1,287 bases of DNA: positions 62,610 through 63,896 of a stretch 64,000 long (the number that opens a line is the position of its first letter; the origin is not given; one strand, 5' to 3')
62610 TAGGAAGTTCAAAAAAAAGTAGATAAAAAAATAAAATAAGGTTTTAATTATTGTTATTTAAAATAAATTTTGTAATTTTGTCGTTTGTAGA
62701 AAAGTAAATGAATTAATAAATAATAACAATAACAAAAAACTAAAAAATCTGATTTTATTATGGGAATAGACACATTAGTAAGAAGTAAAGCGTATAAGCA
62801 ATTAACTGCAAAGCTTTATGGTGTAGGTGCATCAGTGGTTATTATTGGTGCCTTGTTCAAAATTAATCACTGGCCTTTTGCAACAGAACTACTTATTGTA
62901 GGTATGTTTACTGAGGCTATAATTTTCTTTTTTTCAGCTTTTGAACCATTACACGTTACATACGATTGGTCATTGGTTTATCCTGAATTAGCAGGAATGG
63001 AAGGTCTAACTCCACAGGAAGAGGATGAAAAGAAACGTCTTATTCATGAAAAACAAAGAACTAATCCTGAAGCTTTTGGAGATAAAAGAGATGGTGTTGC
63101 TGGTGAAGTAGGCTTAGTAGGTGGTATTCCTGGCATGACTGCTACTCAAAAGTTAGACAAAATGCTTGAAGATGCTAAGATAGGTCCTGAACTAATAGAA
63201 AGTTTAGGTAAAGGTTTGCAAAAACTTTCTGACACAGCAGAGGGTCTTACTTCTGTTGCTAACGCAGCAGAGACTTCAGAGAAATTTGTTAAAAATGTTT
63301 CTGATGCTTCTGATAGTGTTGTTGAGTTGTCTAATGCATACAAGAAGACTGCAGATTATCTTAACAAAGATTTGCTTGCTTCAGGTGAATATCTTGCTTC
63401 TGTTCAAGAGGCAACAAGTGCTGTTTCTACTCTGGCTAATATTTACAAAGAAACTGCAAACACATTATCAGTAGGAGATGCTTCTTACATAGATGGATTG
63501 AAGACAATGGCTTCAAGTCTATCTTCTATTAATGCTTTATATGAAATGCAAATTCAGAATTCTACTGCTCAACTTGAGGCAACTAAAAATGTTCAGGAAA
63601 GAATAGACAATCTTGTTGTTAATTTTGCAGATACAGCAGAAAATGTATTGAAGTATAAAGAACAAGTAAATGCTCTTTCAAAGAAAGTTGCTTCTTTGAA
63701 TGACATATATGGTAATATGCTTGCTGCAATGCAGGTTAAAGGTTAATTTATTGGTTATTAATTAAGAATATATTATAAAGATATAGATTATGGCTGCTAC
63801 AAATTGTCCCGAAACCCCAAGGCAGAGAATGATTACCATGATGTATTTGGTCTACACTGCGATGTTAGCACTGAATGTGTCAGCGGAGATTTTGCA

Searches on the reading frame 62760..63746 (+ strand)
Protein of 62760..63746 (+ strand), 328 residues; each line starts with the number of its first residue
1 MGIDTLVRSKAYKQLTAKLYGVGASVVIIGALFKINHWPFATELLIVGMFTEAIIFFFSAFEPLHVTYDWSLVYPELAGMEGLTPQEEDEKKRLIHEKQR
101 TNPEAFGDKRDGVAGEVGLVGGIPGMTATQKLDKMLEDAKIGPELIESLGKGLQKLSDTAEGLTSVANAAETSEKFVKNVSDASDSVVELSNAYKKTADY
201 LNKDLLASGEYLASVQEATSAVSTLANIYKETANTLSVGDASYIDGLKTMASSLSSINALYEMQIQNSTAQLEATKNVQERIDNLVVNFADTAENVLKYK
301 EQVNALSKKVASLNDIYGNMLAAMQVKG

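Call 37: search_protein_families(library=pfam, proteins=[window:62760-63746:+], max_evalue=0.00001)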
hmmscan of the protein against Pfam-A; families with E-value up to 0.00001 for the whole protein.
window:62760-63746:+ (328 aa): 1 family
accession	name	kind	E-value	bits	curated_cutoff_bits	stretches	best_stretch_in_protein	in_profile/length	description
PF22827.1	GldL_N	-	1.1e-29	102.8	24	1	19-79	1-61/62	GldL N-terminal domain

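Call 90: find_encoding_contigs(protein=window:62760-63746:+, flank=10000, max_places=1)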
Protein window:62760-63746:+ (328 aa): 22 contigs read that carry it; 1 place shown.
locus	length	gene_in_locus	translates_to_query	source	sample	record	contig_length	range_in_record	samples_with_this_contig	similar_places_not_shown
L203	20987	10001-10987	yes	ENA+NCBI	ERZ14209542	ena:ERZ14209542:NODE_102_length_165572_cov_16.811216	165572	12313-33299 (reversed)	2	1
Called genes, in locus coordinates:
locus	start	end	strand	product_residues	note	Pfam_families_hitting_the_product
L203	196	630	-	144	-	-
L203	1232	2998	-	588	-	PF03577:Peptidase_C69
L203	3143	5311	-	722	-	PF13623:SurA_N_2, PF13624:SurA_N_3, PF00639:Rotamase (faint), PF13616:Rotamase_3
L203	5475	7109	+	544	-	PF22694:CtpB_N-like (weak), PF00595:PDZ, PF13180:PDZ_2, PF17820:PDZ_6, PF03572:Peptidase_S41, PF28547:CHD_PDZ-protease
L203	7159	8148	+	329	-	PF00483:NTP_transferase, PF25084:LbH_EIF2B (weak), PF25087:GMPPB_C (weak), PF00132:Hexapep (faint)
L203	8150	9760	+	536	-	PF25063:ARM_TT21_C (faint), PF25064:ARM_TT21_5th (faint), PF00515:TPR_1 (faint), PF07719:TPR_2 (faint), PF12895:ANAPC3 (faint), PF14559:TPR_19 (weak), PF25068:ARM_TT21_4th (weak), PF23914:TPR_CcmH_CycH (weak), +9 more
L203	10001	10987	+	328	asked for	PF22827:GldL_N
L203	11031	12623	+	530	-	PF12081:GldM_1st, PF21601:GldM_2nd, PF21602:GldM_3rd, PF12080:GldM_4th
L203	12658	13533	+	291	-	PF19841:GldN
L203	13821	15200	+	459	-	-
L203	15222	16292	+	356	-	PF18962:Por_Secre_tail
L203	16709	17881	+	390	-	PF18962:Por_Secre_tail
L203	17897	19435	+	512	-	PF00722:Glyco_hydro_16, PF26113:GH16_XgeA (weak), PF18962:Por_Secre_tail (weak)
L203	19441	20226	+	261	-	-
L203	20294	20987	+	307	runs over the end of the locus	PF18962:Por_Secre_tail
